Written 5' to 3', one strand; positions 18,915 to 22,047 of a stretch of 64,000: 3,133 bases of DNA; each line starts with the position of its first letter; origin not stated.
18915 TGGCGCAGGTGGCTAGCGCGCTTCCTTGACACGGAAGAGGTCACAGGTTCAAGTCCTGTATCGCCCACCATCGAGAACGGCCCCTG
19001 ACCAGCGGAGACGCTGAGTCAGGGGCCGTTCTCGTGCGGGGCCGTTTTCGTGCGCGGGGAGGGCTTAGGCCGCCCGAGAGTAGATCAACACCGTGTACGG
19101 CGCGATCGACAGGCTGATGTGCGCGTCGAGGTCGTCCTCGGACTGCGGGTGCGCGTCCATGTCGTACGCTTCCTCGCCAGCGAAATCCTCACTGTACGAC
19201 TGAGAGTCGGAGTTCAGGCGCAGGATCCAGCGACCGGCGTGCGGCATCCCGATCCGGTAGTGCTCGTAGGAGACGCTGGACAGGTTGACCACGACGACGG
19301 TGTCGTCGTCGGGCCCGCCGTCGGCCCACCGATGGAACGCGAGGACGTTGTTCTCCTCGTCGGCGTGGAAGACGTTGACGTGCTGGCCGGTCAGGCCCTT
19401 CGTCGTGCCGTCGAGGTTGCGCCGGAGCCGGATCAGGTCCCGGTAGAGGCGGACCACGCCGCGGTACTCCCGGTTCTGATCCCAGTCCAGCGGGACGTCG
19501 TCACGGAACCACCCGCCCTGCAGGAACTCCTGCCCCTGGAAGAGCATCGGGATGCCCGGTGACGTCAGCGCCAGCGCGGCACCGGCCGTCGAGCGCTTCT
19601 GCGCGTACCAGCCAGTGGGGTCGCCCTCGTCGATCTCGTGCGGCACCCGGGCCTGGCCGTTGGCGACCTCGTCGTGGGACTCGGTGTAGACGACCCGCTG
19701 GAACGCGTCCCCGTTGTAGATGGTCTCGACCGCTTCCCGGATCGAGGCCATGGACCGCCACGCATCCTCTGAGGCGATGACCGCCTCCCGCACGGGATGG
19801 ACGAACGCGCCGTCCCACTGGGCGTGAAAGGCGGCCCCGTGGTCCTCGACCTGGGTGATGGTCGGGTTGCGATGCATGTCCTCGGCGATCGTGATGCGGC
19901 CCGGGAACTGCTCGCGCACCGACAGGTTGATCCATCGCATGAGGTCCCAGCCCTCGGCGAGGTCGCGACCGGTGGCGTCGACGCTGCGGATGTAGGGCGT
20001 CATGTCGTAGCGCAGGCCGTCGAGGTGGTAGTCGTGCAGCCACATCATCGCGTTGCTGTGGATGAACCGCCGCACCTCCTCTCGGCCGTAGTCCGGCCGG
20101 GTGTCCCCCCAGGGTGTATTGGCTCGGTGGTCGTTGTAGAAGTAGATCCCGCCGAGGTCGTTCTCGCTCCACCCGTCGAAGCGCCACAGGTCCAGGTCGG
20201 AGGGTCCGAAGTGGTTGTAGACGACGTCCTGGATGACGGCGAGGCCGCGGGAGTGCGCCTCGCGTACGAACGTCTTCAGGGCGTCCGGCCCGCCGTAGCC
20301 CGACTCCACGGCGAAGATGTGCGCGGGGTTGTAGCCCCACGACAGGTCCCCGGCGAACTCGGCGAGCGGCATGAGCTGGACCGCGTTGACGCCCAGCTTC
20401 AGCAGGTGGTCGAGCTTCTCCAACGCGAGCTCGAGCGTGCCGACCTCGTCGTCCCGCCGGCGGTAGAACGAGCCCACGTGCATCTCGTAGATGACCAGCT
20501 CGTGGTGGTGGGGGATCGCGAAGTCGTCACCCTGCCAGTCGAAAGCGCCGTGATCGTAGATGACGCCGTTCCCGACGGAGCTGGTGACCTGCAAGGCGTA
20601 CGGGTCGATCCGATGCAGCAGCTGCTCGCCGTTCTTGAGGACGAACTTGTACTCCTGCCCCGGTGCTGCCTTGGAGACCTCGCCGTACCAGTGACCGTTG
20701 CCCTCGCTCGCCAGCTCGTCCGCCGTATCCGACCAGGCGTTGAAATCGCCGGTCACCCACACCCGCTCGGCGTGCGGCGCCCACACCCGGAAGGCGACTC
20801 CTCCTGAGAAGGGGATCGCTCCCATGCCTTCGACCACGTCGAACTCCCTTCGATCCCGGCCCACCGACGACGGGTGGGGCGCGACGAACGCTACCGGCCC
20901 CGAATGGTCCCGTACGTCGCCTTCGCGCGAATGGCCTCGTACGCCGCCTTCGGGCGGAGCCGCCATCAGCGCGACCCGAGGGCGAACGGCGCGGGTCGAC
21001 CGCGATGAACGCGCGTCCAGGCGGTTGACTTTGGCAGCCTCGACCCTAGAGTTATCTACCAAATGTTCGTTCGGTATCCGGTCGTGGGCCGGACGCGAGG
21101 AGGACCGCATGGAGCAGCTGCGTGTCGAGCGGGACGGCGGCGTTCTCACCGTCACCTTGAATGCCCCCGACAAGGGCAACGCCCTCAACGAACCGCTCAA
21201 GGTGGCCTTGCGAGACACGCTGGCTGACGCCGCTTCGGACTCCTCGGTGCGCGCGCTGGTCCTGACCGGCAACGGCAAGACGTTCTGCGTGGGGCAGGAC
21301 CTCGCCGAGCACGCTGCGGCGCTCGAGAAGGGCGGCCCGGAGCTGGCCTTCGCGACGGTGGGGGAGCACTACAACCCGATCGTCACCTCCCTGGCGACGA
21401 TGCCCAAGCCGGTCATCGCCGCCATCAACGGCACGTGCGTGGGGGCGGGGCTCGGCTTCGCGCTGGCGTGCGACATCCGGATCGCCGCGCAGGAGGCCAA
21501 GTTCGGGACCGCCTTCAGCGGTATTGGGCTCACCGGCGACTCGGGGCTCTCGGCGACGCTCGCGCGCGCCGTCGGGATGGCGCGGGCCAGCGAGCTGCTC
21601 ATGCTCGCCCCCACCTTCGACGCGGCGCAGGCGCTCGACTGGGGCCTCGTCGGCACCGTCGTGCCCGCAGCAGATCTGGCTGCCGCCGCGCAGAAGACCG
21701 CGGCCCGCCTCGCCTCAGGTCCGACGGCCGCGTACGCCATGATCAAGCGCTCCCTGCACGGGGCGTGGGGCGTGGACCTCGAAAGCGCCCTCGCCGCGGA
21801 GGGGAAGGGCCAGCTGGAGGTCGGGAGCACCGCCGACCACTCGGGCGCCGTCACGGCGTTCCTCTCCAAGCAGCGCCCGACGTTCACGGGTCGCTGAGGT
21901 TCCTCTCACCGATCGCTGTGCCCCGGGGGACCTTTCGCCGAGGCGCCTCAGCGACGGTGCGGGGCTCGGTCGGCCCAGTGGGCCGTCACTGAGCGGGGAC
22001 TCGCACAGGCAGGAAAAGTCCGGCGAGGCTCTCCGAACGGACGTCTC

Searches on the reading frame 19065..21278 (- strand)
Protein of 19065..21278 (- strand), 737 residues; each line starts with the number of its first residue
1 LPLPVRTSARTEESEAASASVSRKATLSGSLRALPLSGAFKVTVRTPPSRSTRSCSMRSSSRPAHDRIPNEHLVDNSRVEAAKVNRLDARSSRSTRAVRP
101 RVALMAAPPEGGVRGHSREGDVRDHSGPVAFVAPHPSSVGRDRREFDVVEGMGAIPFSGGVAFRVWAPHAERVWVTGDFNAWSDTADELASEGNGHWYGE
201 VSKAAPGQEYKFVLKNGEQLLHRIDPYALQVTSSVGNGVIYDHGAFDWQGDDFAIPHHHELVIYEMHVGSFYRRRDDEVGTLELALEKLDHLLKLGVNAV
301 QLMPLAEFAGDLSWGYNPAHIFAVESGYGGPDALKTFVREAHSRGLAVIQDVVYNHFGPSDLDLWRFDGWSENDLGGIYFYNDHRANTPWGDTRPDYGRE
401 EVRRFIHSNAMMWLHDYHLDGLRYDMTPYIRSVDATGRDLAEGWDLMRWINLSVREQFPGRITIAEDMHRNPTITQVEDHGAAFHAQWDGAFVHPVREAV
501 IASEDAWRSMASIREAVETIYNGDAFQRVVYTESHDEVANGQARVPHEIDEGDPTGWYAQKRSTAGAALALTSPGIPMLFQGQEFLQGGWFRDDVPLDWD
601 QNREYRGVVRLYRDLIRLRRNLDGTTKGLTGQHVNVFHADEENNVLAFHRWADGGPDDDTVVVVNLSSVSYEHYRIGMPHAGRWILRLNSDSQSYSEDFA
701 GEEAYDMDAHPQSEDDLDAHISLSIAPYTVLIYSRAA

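Call 5: search_protein_families(library=pfam, proteins=[window:19065-21278:-])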
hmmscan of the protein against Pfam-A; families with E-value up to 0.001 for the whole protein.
window:19065-21278:- (737 aa): 4 families
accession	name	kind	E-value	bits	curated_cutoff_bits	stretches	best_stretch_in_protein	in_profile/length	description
PF00128.31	Alpha-amylase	-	2.6e-20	73.5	22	2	270-358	6-93/446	Alpha amylase, catalytic domain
PF02806.24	Alpha-amylase_C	-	8.2e-15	55.4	21.2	1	639-734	5-93/95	Alpha amylase, C-terminal all-beta domain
PF02922.24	CBM_48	-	1.6e-14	54.4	22.4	1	152-228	2-83/83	Carbohydrate-binding module 48 (Isoamylase N-terminal domain)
PF11941.14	DUF3459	-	1.4e-05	25.8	22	1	611-690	1-72/90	Domain of unknown function (DUF3459)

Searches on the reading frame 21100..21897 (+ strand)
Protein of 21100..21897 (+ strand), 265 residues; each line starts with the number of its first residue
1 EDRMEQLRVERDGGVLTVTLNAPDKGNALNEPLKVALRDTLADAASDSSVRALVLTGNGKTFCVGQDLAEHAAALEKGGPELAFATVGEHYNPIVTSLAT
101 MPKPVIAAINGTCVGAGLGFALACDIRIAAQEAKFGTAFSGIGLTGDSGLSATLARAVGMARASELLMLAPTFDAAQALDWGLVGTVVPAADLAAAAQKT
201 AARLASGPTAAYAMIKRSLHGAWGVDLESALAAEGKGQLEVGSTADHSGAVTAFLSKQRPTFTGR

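Call 5: search_protein_families(library=pfam, proteins=[window:21100-21897:+])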
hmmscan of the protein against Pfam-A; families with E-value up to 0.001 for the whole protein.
window:21100-21897:+ (265 aa): 2 families
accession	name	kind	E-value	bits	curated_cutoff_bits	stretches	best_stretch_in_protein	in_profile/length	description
PF00378.25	ECH_1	-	4.4e-58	197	27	1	11-264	2-250/251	Enoyl-CoA hydratase/isomerase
PF16113.10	ECH_2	-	2.2e-29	103.4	27.2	1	17-206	3-190/335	Enoyl-CoA hydratase/isomerase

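Call 94: search_protein_families(library=ncbifam, proteins=[window:21109-21897:+], max_evalue=1e-40)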
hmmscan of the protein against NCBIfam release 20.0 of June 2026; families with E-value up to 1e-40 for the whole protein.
window:21109-21897:+ (262 aa): 22 families
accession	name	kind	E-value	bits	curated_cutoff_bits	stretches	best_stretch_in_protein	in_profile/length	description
TIGR02280.1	PaaB1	equivalog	1.2e-67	228.1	345.15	1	8-262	5-256/256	2-(1,2-epoxy-1,2-dihydrophenyl)acetyl-CoA isomerase PaaG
NF006107.0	PRK08258.1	equivalog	1.2e-58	198.7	330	1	3-262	18-277/277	enoyl-CoA hydratase family protein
NF006699.0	PRK09245.1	subfamily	1.4e-57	195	354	1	2-262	3-266/266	crotonase/enoyl-CoA hydratase family protein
NF004635.0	PRK05981.1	equivalog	8.8e-57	192.6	351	1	2-262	4-266/266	enoyl-CoA hydratase/isomerase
NF046063.1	oxepin_alt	equivalog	5.8e-55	186.5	300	1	4-257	2-253/254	oxepin-CoA hydrolase, alternative type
NF004857.0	PRK06210.1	equivalog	6.4e-54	183.2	341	1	8-261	15-274/275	enoyl-CoA hydratase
NF051848.1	EnCoAHydtEchA19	equivalog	1.4e-51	175.5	400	1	4-262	2-258/258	enoyl-CoA hydratase EchA19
NF005700.0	PRK07511.1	subfamily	1.8e-50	172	274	1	2-260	3-259/260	enoyl-CoA hydratase family protein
NF004840.0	PRK06190.1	equivalog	1.9e-50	171.9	253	1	3-238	5-235/260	enoyl-CoA hydratase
NF006109.0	PRK08260.1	subfamily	1.7e-49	168.7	320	1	1-261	3-277/296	enoyl-CoA hydratase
NF004525.0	PRK05870.1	equivalog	4.5e-47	161.1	285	1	1-237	2-232/249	enoyl-CoA hydratase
NF004725.0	PRK06072.1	equivalog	5.3e-47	160.6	293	1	4-262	2-248/248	enoyl-CoA hydratase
NF004475.0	PRK05809.1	subfamily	5.9e-45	153.8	394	1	3-261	5-259/260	short-chain-enoyl-CoA hydratase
NF006008.0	PRK08139.1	equivalog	1.2e-43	149.6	313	1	4-260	13-264/266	enoyl-CoA hydratase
NF050134.1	TdecoylIsomFabM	equivalog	1.2e-43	149.4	400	1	3-261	3-260/261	trans-2-decenoyl-ACP isomerase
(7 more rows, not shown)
